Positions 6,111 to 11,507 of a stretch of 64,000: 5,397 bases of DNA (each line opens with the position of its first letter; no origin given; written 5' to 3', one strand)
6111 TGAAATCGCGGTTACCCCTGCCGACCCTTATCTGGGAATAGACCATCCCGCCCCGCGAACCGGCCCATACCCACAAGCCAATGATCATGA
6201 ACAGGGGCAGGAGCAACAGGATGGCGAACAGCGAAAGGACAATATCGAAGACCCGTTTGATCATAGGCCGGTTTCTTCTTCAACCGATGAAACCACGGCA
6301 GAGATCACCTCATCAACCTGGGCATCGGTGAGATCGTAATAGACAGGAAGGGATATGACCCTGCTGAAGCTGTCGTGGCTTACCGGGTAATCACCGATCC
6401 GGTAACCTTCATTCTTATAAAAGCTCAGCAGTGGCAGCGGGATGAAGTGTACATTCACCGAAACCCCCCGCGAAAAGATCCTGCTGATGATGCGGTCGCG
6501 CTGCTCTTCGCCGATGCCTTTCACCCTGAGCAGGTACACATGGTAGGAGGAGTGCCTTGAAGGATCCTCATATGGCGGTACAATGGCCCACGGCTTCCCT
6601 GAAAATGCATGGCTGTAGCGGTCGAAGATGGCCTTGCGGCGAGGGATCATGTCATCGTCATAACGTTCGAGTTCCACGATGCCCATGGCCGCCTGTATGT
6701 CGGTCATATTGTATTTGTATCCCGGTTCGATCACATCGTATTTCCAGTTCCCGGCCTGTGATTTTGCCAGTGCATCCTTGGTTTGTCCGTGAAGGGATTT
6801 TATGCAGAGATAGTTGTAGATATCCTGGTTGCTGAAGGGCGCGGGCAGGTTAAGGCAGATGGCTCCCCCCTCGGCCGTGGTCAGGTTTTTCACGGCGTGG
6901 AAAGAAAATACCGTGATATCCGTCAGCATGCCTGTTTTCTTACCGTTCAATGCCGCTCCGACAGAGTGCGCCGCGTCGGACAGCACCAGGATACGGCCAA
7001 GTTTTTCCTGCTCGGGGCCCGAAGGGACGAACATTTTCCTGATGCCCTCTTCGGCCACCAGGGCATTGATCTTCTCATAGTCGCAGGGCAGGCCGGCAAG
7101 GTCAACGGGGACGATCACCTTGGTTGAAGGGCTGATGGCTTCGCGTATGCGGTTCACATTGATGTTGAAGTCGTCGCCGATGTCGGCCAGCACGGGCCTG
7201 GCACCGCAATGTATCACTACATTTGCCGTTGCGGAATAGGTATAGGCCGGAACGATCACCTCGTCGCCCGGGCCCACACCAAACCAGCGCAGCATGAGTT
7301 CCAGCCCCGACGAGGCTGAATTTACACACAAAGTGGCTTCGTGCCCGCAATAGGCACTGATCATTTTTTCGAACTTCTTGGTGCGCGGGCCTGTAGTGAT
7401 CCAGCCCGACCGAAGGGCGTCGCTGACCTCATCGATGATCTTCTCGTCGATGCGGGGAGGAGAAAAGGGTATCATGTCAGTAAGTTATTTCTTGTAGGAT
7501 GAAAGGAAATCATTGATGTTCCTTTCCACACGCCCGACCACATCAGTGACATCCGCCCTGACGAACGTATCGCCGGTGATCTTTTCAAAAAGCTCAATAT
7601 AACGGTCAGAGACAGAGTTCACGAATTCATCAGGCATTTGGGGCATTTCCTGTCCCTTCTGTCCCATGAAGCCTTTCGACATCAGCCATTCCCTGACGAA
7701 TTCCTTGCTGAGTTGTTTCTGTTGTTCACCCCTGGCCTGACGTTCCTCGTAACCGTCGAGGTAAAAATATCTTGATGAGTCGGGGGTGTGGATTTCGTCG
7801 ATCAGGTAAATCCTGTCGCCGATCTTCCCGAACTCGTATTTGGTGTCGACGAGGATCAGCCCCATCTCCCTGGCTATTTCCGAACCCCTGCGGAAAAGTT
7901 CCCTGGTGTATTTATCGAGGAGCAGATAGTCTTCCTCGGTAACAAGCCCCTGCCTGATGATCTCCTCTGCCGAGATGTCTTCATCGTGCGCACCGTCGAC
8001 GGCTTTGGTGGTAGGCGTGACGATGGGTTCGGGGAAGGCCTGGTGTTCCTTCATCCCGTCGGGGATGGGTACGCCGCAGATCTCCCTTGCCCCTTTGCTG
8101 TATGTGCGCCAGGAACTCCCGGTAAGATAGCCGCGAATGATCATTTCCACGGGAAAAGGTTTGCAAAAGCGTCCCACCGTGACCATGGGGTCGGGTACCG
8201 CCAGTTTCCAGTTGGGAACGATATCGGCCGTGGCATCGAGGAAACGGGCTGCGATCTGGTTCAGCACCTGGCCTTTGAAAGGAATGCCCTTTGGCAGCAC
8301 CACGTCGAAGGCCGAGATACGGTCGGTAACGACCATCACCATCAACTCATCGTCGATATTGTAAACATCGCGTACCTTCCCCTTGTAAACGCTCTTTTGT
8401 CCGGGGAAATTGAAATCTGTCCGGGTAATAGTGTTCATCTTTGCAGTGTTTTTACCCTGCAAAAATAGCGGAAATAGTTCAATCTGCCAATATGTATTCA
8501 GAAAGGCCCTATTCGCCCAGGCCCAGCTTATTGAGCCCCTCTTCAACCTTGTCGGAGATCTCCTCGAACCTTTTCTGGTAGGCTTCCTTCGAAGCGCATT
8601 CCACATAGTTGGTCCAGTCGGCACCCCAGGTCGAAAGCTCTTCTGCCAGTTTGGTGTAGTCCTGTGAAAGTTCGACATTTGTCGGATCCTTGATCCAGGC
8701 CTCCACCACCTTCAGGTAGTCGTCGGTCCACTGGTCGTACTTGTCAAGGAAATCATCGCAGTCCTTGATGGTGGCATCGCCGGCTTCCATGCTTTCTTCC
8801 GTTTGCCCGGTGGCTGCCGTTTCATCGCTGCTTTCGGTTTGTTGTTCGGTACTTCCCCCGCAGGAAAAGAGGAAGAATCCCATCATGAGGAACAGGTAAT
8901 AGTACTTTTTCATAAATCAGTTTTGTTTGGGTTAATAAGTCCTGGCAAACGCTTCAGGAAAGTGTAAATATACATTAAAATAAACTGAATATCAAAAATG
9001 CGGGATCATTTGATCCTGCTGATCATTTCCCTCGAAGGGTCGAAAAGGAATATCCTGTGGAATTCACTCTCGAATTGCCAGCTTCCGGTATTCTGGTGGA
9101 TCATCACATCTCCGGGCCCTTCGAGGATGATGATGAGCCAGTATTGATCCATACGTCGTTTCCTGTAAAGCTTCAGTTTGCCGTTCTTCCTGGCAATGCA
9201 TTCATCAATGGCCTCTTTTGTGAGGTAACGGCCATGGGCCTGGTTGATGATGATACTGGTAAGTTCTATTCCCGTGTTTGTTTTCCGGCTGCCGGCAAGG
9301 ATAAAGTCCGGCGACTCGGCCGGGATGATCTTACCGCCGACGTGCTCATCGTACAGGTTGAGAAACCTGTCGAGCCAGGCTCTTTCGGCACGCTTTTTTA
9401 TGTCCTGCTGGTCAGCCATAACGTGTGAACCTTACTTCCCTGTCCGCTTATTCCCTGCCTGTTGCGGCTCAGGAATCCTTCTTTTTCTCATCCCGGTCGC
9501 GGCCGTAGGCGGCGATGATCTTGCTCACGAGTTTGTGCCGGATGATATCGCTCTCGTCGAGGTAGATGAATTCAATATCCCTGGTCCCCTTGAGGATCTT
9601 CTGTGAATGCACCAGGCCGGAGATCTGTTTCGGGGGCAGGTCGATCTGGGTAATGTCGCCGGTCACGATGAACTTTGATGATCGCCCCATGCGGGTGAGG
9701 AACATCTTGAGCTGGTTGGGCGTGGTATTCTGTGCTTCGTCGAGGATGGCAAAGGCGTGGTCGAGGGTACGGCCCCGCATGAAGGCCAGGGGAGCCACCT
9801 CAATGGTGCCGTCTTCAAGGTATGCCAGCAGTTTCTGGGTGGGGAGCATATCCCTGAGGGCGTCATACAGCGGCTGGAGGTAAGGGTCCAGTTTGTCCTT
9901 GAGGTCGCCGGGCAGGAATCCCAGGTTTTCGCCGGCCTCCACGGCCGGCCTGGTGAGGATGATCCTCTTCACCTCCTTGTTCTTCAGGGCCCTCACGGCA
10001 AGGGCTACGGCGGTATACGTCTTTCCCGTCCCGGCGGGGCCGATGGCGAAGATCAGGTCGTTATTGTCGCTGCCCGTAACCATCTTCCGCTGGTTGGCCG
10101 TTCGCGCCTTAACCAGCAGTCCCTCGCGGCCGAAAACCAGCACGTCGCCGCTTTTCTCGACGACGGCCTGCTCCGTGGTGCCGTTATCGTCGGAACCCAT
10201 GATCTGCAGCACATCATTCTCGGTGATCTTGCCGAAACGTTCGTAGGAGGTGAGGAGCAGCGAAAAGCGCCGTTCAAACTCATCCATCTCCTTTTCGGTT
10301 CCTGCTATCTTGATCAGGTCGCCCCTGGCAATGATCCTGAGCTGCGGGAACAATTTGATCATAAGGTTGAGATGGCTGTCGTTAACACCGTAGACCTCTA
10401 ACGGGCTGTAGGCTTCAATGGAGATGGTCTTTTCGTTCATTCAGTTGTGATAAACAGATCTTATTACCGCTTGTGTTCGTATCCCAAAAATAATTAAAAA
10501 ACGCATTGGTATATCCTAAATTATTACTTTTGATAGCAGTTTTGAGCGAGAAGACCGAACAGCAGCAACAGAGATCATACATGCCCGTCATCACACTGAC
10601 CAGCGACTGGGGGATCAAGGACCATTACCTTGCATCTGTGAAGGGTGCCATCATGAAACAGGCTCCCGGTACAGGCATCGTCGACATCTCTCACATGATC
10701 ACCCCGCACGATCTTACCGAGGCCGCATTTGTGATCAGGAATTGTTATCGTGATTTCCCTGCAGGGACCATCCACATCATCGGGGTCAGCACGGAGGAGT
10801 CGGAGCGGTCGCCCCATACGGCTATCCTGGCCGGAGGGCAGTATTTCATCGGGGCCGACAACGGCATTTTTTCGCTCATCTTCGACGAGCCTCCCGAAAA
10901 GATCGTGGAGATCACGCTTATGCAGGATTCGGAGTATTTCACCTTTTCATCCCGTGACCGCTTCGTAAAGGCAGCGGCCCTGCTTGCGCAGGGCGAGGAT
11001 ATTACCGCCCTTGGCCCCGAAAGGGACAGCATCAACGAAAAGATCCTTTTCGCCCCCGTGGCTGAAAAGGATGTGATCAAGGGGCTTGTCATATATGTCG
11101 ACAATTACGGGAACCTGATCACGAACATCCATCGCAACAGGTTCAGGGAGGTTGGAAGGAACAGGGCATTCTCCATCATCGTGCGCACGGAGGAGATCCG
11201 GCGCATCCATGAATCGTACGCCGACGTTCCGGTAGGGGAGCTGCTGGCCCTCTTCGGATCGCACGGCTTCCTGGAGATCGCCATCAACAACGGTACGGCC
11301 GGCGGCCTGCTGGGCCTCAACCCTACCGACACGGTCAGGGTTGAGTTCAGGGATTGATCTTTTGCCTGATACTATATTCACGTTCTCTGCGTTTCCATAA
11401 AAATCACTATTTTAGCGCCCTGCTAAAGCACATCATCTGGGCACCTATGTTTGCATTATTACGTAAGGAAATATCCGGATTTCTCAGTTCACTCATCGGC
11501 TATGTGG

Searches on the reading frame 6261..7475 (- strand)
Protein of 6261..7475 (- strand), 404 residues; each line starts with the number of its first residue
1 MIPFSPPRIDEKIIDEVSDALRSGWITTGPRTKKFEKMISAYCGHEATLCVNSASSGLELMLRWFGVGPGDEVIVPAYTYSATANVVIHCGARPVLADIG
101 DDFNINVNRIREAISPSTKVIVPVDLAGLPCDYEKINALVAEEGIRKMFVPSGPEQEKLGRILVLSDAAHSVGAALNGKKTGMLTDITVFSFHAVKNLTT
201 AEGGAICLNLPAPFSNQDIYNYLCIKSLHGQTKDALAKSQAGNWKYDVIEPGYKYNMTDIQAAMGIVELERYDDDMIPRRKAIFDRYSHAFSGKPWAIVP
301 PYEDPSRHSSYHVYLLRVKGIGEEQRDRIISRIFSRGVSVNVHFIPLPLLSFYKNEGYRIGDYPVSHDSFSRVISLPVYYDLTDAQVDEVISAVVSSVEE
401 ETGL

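Call 55: search_protein_families(library=pfam, proteins=[window:6261-7475:-], max_evalue=0.000001)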
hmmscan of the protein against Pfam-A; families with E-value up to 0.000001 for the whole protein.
window:6261-7475:- (404 aa): 2 families
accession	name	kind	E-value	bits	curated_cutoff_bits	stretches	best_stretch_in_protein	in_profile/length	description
PF01041.23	DegT_DnrJ_EryC1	-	7.4e-94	315.3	19.8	2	162-394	140-359/360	DegT/DnrJ/EryC1/StrS aminotransferase family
PF00155.27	Aminotran_1_2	-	6.5e-07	29.3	19.7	0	32-122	44-151/361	Aminotransferase class I and II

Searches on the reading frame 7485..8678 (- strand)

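Call 55: search_protein_families(library=pfam, proteins=[window:7485-8678:-], max_evalue=0.000001)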
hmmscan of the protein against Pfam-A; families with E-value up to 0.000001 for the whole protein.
window:7485-8678:- (397 aa): 1 family
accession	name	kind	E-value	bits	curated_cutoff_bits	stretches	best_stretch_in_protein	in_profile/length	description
PF01259.24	SAICAR_synt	-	3.3e-67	227.1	20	1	97-335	2-222/233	SAICAR synthetase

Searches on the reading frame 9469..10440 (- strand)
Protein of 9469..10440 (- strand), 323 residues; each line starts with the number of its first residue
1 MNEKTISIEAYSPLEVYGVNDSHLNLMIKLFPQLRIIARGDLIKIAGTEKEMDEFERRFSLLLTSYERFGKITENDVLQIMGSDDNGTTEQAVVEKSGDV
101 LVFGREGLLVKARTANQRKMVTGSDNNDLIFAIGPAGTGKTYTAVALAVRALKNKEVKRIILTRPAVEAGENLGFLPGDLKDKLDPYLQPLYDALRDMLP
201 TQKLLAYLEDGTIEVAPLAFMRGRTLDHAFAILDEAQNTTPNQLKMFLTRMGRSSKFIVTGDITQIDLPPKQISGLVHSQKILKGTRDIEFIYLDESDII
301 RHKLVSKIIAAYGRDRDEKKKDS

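Call 55: search_protein_families(library=pfam, proteins=[window:9469-10440:-], max_evalue=0.000001)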
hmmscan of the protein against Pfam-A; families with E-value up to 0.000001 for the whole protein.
window:9469-10440:- (323 aa): 2 families
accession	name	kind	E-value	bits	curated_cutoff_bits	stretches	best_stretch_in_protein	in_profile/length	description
PF02562.22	PhoH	-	2.4e-90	301.9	27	1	110-312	2-204/205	PhoH-like protein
PF13245.12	AAA_19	-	1.7e-07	31.9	25.1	0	117-266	1-129/134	AAA domain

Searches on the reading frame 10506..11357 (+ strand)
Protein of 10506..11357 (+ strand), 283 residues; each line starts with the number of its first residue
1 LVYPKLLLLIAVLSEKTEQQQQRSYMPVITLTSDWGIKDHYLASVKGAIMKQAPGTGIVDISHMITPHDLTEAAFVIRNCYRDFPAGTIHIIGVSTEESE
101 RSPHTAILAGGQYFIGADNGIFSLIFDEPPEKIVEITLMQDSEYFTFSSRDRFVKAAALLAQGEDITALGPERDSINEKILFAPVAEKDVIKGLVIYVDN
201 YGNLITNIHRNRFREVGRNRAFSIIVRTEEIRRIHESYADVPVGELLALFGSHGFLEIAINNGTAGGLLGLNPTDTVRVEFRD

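Call 55: search_protein_families(library=pfam, proteins=[window:10506-11357:+], max_evalue=0.000001)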
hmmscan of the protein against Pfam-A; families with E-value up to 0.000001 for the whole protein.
window:10506-11357:+ (283 aa): 2 families
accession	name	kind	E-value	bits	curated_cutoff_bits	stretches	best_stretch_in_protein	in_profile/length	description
PF01887.21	SAM_HAT_N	-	4.8e-42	143.6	26.3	1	29-170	1-145/145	SAM hydroxide adenosyltransferase N-terminal domain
PF20257.3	SAM_HAT_C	-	1.1e-27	96.7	25.5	1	194-278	2-84/84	SAM hydroxide adenosyltransferase C-terminal domain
